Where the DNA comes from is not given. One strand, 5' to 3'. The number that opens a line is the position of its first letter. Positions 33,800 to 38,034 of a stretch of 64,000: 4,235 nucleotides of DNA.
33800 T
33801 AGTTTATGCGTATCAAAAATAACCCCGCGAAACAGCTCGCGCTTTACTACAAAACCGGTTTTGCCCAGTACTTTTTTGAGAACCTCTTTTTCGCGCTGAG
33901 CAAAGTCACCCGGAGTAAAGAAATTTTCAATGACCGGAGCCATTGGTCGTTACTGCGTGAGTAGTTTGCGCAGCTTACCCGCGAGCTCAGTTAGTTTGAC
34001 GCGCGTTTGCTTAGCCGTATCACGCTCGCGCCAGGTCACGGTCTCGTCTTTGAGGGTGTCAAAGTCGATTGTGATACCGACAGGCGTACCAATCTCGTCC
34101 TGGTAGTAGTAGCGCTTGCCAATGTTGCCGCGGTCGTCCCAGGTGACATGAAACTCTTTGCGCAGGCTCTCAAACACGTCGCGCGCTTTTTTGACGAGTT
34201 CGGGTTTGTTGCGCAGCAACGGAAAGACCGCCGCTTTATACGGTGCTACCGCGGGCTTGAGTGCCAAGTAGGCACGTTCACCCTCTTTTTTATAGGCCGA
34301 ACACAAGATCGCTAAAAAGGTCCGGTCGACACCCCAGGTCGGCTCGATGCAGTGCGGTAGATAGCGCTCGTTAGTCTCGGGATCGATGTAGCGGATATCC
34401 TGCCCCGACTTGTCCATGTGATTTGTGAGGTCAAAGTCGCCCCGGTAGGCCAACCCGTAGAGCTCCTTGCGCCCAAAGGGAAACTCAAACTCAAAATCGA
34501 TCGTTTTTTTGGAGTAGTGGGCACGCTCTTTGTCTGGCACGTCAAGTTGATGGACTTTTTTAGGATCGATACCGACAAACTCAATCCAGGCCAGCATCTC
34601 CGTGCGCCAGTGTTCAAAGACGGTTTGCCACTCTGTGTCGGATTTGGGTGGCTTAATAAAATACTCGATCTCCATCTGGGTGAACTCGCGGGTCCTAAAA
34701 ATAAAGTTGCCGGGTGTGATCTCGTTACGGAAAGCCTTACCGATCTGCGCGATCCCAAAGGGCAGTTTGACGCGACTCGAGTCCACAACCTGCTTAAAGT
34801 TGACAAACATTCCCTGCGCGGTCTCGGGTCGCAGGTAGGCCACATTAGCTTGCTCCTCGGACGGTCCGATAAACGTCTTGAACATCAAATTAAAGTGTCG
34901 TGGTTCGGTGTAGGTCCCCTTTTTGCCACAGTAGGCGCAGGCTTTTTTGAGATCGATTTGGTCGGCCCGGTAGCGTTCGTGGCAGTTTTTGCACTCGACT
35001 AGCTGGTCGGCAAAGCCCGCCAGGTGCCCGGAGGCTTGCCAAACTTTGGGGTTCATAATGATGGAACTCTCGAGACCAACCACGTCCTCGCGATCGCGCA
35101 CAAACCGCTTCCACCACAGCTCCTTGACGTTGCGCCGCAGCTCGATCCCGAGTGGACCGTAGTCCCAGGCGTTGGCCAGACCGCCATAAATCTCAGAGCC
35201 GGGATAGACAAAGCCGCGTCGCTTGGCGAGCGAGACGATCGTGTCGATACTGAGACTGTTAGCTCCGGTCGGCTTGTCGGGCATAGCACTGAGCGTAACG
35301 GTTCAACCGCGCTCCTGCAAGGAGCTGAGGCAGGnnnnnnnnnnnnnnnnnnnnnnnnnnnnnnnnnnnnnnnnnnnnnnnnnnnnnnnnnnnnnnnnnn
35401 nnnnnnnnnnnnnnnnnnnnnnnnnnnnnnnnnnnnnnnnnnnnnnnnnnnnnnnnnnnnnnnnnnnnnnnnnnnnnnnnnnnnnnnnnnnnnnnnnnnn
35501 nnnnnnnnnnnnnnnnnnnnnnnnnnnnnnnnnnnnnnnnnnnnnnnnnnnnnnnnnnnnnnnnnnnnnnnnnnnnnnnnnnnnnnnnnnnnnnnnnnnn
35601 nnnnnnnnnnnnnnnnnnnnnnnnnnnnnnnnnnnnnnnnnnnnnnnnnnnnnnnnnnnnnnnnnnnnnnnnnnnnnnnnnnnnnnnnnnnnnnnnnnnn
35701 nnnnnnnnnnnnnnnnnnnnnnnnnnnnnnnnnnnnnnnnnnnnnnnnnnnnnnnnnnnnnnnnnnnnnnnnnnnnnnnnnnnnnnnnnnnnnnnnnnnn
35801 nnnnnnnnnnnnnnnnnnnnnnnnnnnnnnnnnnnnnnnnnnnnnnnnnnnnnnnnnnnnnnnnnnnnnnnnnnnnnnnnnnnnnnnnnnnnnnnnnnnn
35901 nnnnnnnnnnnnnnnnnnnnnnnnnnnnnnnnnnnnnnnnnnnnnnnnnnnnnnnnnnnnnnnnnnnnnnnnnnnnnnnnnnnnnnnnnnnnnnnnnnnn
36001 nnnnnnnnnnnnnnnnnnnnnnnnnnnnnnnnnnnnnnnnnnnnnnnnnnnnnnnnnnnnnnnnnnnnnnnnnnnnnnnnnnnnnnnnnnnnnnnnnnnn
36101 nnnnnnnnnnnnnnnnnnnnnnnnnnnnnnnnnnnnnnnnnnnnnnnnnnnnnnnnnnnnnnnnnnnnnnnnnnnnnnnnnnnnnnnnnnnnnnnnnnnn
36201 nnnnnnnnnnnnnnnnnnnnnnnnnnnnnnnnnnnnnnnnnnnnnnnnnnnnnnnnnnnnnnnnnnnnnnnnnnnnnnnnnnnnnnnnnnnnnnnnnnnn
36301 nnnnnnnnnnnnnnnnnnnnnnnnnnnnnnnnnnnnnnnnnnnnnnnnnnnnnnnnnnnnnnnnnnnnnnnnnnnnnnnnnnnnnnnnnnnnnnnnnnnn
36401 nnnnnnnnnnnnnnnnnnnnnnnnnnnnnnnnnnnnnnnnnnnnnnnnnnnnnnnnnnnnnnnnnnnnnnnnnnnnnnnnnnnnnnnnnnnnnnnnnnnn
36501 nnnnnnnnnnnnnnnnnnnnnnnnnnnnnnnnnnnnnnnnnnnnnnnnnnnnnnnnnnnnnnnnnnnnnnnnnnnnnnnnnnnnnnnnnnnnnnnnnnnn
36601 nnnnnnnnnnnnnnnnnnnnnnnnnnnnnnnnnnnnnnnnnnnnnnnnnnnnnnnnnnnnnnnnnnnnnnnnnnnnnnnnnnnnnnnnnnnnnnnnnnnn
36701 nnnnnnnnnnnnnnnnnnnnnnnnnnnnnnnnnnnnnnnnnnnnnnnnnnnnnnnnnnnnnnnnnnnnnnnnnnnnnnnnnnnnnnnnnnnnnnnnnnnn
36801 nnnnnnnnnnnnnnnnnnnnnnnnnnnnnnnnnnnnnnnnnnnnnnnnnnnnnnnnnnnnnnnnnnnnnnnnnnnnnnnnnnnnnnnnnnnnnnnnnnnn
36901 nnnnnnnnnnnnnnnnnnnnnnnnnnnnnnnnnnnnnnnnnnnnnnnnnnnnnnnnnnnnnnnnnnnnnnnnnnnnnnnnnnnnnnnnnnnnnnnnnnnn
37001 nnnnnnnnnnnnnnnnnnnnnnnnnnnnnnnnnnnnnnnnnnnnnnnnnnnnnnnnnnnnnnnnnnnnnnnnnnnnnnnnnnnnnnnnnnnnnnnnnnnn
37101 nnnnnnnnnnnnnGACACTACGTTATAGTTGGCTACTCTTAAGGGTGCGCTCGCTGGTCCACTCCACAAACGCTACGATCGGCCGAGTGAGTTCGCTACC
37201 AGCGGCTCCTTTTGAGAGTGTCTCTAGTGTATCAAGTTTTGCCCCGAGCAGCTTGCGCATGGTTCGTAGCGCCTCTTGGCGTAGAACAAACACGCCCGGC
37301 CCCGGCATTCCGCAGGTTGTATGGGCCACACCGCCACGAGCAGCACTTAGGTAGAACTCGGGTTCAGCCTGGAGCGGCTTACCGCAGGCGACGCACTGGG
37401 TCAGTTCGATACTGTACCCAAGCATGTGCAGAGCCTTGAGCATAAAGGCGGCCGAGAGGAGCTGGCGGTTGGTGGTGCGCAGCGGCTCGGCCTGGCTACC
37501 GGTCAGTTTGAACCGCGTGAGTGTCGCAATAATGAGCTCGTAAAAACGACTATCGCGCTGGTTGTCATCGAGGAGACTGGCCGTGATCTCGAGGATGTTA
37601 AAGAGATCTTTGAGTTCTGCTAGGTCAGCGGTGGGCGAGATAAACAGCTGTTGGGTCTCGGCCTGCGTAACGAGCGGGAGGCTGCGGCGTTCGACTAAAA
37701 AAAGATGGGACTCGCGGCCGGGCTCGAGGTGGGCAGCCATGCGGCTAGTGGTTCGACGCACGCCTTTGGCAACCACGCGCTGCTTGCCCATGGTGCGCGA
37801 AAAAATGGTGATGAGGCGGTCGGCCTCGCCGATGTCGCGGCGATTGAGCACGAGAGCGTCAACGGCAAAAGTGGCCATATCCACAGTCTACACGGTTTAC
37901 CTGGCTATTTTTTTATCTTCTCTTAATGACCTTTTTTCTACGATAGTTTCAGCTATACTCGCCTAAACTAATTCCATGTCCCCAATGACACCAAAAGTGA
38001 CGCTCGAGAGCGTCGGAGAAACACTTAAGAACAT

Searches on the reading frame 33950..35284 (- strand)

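Call 62: search_protein_families(library=pfam, proteins=[window:33950-35284:-], max_evalue=0.0001)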
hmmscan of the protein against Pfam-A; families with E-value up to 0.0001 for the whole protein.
window:33950-35284:- (444 aa): 2 families
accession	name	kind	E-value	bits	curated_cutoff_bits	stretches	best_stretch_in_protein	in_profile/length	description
PF03129.25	HGTP_anticodon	-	6.7e-18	65.1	21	1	350-440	1-93/94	Anticodon binding domain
PF00587.30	tRNA-synt_2b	-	9e-14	52.4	29.3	1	146-327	8-176/179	tRNA synthetase class II core domain (G, H, P, S and T)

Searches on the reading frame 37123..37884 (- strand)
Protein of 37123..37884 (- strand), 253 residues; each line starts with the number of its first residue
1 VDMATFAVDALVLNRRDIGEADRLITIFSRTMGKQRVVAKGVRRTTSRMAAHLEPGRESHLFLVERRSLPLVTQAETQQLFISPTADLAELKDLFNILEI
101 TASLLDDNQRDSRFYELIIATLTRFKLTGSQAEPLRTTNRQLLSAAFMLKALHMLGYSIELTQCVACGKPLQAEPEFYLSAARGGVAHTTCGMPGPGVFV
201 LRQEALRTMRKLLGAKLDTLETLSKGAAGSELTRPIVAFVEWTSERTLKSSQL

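Call 62: search_protein_families(library=pfam, proteins=[window:37123-37884:-], max_evalue=0.0001)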
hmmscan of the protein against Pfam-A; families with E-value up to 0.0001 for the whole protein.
window:37123-37884:- (253 aa): 2 families
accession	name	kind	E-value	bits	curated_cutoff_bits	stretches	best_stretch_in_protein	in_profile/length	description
PF11967.14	RecO_N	-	5.7e-20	71.6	27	1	3-80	1-79/80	Recombination protein O N terminal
PF02565.21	RecO_C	-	7.6e-17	61.9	22.1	1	96-251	12-156/157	Recombination protein O C terminal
